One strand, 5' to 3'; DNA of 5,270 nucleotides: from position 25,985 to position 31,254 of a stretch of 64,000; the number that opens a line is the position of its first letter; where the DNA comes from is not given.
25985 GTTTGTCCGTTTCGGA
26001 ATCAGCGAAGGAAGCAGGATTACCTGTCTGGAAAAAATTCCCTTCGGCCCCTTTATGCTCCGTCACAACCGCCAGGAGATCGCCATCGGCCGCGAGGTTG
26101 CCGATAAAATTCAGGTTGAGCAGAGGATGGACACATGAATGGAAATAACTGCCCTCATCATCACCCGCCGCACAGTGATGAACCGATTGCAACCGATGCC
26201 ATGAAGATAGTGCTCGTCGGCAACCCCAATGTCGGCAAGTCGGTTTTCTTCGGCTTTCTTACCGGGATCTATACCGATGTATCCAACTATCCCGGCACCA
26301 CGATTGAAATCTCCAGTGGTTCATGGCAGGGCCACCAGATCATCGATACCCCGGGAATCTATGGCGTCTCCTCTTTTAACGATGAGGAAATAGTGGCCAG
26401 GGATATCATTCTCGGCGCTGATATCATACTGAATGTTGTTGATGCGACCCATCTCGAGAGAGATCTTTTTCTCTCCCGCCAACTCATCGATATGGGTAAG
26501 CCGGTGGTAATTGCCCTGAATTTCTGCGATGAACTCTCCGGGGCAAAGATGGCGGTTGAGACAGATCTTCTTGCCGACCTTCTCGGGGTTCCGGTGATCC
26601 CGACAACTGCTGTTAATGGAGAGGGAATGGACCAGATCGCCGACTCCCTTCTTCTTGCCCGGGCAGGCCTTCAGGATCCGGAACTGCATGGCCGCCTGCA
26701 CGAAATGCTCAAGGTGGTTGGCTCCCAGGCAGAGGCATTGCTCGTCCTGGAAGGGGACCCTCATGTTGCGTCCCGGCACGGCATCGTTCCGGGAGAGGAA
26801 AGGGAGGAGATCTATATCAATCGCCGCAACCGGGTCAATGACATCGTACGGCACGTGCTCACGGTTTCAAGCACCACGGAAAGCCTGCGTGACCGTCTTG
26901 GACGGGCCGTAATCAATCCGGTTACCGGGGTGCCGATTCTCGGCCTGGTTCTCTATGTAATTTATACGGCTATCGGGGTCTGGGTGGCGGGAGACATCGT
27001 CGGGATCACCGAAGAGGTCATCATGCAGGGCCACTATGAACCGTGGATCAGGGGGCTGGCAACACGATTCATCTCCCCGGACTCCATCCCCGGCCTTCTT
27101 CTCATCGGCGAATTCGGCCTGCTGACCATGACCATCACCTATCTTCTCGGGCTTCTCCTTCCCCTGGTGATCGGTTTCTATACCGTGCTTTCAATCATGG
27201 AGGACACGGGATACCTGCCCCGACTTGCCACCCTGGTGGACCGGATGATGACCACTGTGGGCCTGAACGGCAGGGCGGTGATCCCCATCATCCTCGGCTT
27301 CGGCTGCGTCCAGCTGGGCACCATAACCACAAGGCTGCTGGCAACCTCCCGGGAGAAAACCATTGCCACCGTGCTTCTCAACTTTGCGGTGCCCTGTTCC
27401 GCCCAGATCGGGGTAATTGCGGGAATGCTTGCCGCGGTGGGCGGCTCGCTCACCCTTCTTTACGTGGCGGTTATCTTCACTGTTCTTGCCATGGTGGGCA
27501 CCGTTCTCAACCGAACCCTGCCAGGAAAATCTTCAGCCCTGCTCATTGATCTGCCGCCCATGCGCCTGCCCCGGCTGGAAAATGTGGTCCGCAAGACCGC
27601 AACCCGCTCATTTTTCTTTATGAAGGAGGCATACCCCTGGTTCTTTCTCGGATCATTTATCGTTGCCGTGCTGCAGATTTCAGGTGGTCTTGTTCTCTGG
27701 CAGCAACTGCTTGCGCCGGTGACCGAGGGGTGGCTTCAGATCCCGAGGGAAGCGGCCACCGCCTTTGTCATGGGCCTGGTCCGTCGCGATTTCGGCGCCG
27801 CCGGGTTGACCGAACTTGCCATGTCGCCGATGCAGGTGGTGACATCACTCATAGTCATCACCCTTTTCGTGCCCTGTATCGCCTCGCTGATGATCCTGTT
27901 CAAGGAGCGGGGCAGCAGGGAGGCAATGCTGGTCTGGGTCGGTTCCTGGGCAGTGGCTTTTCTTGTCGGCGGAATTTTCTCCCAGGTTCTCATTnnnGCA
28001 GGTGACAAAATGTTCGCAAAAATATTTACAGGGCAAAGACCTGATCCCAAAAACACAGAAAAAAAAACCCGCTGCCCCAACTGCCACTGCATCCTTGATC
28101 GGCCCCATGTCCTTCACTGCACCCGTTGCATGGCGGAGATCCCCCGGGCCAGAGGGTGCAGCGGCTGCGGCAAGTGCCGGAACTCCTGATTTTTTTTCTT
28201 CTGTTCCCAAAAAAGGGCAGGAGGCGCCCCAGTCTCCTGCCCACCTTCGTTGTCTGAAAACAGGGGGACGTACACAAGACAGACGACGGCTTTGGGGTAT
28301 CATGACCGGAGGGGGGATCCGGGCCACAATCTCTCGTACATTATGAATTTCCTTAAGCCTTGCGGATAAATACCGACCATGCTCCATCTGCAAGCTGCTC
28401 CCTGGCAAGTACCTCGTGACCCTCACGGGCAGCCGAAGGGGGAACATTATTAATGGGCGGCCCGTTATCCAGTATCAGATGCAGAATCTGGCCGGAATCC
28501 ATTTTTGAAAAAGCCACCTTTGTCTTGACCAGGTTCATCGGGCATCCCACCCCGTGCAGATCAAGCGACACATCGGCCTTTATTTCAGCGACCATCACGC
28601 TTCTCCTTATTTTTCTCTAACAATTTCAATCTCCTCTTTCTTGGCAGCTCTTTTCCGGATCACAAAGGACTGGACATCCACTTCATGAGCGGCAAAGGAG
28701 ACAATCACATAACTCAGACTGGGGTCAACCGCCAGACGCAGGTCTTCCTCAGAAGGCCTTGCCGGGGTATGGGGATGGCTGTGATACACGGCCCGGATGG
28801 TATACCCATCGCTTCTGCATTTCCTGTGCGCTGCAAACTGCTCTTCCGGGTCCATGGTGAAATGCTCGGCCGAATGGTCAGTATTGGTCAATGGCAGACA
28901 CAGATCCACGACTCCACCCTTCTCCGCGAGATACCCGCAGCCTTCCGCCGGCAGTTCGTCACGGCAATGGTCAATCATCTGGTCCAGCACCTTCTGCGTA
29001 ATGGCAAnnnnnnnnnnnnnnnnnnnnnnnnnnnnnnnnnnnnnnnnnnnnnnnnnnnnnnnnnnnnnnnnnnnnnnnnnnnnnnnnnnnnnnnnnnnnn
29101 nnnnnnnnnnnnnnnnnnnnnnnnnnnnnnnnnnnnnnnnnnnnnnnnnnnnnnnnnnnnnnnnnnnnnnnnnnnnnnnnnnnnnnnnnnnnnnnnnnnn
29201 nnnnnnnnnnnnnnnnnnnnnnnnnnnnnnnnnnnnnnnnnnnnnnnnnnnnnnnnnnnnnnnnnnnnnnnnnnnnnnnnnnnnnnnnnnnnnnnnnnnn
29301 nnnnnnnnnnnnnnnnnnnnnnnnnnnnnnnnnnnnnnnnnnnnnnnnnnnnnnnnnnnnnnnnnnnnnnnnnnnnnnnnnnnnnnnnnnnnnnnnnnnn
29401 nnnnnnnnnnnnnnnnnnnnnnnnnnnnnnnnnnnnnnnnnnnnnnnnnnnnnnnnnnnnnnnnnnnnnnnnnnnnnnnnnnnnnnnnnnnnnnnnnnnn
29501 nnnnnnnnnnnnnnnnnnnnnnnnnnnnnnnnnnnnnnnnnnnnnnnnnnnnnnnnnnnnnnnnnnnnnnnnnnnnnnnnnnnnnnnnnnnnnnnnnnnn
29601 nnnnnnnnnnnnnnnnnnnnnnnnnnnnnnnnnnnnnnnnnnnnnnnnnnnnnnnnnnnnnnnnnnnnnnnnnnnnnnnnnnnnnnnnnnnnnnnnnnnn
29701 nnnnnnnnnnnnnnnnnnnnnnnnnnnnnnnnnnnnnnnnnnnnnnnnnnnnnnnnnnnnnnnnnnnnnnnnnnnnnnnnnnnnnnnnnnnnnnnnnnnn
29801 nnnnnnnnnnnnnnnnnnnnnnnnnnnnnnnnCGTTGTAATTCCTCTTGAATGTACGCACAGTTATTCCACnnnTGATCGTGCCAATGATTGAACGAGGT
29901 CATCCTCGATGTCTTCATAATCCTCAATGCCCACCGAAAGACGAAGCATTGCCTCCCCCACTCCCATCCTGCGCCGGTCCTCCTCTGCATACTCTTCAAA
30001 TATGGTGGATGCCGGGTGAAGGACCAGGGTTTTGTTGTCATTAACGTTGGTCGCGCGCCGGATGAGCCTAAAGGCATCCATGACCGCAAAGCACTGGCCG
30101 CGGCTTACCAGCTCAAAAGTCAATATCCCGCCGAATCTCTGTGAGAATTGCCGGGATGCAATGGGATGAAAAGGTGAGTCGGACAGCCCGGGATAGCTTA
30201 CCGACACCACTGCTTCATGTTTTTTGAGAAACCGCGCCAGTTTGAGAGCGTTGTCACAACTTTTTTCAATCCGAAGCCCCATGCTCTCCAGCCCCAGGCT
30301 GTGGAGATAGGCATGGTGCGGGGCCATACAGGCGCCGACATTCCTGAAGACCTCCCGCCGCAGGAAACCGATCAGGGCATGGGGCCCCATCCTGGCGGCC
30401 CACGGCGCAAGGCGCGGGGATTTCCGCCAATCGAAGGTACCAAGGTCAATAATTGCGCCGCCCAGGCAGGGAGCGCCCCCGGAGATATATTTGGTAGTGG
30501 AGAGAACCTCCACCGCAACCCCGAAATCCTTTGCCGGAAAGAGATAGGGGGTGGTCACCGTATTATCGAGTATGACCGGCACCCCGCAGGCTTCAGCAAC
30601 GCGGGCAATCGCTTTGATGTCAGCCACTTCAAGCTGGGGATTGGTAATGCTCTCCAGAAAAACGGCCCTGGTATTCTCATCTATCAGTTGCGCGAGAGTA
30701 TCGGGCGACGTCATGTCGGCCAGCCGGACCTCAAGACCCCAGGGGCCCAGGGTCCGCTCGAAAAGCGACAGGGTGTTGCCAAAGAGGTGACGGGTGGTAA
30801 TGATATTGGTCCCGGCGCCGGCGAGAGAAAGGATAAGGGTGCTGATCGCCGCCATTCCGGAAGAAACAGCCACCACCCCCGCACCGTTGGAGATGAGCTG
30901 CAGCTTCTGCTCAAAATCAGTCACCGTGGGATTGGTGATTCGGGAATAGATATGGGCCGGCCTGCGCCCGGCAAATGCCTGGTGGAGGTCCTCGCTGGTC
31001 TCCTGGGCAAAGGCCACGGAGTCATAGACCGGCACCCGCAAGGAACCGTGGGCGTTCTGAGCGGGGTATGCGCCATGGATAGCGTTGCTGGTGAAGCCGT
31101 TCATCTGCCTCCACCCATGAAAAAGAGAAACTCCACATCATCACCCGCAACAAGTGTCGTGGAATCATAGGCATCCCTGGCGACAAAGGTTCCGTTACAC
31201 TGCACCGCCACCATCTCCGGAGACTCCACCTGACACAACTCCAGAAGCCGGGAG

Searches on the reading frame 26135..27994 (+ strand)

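Call 61: search_protein_families(library=ncbifam, proteins=[window:26135-27994:+], max_evalue=1e-10)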
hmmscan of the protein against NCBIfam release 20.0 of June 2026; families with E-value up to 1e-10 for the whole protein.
window:26135-27994:+ (620 aa): 4 families
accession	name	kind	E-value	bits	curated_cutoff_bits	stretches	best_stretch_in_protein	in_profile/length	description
TIGR00437.1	feoB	equivalog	9.4e-100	335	315.65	1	29-591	1-594/594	ferrous iron transport protein B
NF007105.0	PRK09554.1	equivalog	4.2e-50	170.7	683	2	23-171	4-162/772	Fe(2+) transporter permease subunit FeoB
TIGR03594.1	GTPase_EngA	equivalog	3.5e-13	49.4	306.7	1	24-173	2-157/432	ribosome biogenesis GTPase Der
TIGR00231.1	small_GTP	domain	7.2e-13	48.6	42.5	1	22-171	3-161/164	GTP-binding protein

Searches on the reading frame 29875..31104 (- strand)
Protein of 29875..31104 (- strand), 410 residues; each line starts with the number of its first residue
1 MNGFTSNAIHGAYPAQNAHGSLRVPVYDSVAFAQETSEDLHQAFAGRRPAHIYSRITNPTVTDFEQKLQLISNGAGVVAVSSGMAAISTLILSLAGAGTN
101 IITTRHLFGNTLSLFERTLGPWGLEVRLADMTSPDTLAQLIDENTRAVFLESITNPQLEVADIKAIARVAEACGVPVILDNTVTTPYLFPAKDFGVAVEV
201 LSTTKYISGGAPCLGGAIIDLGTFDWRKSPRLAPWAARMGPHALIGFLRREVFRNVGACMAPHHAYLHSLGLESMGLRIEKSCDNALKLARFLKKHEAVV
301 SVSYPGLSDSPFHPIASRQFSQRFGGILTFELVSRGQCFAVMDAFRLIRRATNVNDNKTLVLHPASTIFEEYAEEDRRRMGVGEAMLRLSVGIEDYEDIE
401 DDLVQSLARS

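Call 61: search_protein_families(library=ncbifam, proteins=[window:29875-31104:-], max_evalue=1e-10)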
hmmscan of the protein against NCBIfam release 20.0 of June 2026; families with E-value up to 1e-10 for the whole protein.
window:29875-31104:- (410 aa): 43 families (the best 25 are shown)
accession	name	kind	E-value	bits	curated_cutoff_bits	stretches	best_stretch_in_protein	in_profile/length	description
TIGR01326.1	OAH_OAS_sulfhy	subfamily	1.4e-112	376.5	495.1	1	5-407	3-417/418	O-acetylhomoserine aminocarboxypropyltransferase/cysteine synthase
NF004609.0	PRK05939.1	equivalog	8.4e-109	364.2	555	1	2-408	4-409/412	cystathionine gamma-synthase family protein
NF006096.0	PRK08248.1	equivalog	5.2e-94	315.3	726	1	7-410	12-428/431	homocysteine synthase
TIGR01328.1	met_gam_lyase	equivalog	7.1e-94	314.9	549.7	2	3-219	3-219/391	methionine gamma-lyase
NF005695.0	PRK07503.1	equivalog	8.4e-92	307.9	666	2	2-219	8-225/403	methionine gamma-lyase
NF004757.0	PRK06084.1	equivalog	4.1e-91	305.9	790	1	7-408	6-421/425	bifunctional O-acetylhomoserine aminocarboxypropyltransferase/cysteine synthase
NF006004.0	PRK08134.1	equivalog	7.7e-90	301.6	636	1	3-408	8-426/433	O-acetylhomoserine aminocarboxypropyltransferase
NF004650.0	PRK05994.1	equivalog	8e-89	298.4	667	1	2-408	6-425/427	O-acetylhomoserine aminocarboxypropyltransferase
NF005872.0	PRK07812.1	equivalog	1.8e-88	297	703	1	4-408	17-433/439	bifunctional o-acetylhomoserine/o-acetylserine sulfhydrylase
NF006003.0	PRK08133.1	equivalog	8.6e-86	288.1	522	2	25-219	32-226/396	O-succinylhomoserine sulfhydrylase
TIGR01325.1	O_suc_HS_sulf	equivalog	6.9e-85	284.9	510.05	2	27-219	22-214/380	O-succinylhomoserine sulfhydrylase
NF004876.0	PRK06234.1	subfamily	3.3e-84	283.2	666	2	2-219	7-226/400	methionine gamma-lyase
NF004125.0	PRK05613.1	equivalog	1.1e-82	277.9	765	1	3-407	13-434/437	O-acetylhomoserine/O-acetylserine sulfhydrylase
NF006347.0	PRK08574.1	equivalog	1.4e-79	267.6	477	2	13-240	11-230/385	cystathionine gamma-synthase family protein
NF005215.0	PRK06702.1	equivalog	2.9e-78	263.7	709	1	8-407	11-422/432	bifunctional O-acetylhomoserine aminocarboxypropyltransferase/cysteine synthase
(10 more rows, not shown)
